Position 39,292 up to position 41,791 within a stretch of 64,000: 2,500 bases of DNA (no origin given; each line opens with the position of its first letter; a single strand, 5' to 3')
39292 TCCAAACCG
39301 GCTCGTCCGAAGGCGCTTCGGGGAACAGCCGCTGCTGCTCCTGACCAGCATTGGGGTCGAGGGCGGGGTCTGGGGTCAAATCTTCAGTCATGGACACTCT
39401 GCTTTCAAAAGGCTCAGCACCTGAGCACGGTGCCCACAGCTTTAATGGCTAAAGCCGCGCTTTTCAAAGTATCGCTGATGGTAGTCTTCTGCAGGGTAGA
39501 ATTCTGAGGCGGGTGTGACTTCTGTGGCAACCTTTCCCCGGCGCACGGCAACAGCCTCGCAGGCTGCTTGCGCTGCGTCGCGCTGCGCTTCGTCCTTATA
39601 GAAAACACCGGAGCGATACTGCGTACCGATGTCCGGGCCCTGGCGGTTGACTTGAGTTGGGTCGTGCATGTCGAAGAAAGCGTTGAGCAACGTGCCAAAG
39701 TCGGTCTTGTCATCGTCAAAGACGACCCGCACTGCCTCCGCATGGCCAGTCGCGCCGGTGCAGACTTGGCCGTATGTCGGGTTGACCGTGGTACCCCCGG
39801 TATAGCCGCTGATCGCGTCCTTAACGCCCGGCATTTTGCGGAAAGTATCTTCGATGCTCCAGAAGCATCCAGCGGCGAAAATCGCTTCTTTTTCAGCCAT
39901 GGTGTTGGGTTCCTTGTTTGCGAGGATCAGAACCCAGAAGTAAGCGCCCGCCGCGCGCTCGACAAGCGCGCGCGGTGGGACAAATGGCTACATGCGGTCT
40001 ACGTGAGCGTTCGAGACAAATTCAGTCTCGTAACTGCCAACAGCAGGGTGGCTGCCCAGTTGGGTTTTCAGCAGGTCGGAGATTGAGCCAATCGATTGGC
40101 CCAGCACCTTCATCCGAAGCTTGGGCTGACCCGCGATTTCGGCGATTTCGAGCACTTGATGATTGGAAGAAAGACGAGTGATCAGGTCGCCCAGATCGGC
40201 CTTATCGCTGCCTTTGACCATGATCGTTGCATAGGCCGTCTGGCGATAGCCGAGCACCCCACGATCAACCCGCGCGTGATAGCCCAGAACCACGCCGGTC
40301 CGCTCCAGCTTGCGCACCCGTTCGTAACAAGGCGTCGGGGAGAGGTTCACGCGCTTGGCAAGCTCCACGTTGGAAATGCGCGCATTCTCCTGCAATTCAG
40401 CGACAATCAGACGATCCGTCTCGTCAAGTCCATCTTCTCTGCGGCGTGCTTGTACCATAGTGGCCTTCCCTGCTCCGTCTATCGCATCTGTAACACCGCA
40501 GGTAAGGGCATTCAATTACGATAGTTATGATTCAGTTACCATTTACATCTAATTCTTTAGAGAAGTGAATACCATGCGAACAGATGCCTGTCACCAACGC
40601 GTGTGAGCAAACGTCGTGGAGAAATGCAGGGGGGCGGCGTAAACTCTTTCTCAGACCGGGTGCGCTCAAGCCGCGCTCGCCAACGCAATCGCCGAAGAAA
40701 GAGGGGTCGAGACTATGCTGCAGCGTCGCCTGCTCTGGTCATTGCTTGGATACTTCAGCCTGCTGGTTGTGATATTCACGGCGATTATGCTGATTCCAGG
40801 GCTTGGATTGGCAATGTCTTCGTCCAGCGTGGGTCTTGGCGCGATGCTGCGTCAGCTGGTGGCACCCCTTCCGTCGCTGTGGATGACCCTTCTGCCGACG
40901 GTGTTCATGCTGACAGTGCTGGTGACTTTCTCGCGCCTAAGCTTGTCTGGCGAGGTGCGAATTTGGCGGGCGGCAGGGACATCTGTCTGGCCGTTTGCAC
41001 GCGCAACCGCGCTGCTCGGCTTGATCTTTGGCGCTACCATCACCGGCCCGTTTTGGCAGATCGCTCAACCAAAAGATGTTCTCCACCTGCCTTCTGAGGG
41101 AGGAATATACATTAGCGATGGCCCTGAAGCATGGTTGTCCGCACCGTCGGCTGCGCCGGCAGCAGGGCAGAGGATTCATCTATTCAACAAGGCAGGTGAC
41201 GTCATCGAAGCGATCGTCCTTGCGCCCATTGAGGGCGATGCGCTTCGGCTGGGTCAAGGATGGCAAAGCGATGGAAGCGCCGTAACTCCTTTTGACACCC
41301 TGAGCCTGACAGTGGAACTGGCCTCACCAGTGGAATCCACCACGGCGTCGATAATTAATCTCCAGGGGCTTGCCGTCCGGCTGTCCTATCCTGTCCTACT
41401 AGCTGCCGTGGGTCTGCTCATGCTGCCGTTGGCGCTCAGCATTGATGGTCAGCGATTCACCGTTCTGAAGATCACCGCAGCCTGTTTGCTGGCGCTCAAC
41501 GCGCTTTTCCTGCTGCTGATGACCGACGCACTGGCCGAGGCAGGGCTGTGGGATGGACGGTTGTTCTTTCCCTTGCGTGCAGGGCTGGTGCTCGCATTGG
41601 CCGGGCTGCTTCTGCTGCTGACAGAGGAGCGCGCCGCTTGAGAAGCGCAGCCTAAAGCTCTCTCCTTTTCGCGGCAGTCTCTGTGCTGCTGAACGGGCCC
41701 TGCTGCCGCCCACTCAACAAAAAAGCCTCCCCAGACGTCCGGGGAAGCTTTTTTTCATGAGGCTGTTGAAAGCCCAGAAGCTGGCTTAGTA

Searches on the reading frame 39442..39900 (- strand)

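Call 43: search_protein_families(library=pfam, proteins=[window:39442-39900:-], max_evalue=0.001)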
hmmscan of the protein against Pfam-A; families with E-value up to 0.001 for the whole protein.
window:39442-39900:- (152 aa): 1 family
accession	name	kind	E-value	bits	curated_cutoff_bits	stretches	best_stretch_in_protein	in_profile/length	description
PF01625.27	PMSR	-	1.8e-59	200.8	23.7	1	5-148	1-147/153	Peptide methionine sulfoxide reductase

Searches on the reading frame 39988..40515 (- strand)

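Call 43: search_protein_families(library=pfam, proteins=[window:39988-40515:-], max_evalue=0.001)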
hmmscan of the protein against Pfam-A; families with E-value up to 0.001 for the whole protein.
window:39988-40515:- (175 aa): 3 families
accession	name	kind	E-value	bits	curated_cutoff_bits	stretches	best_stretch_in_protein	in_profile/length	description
PF13412.12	HTH_24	-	3.7e-19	68.5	21.9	1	30-76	1-47/48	Winged helix-turn-helix DNA-binding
PF13404.12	HTH_AsnC-type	-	1.7e-18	66.6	27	1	30-71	1-42/42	AsnC-type helix-turn-helix domain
PF01037.27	AsnC_trans_reg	-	5.4e-07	29.8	25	1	99-168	2-71/73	Lrp/AsnC ligand binding domain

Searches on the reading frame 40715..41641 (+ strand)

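Call 43: search_protein_families(library=pfam, proteins=[window:40715-41641:+], max_evalue=0.001)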
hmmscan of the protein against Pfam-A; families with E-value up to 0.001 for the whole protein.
window:40715-41641:+ (308 aa): 1 family
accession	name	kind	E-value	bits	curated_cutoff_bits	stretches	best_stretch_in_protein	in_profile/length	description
PF03739.19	LptF_LptG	-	4.9e-09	36.1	27.9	1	6-109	3-109/353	Lipopolysaccharide export system permease LptF/LptG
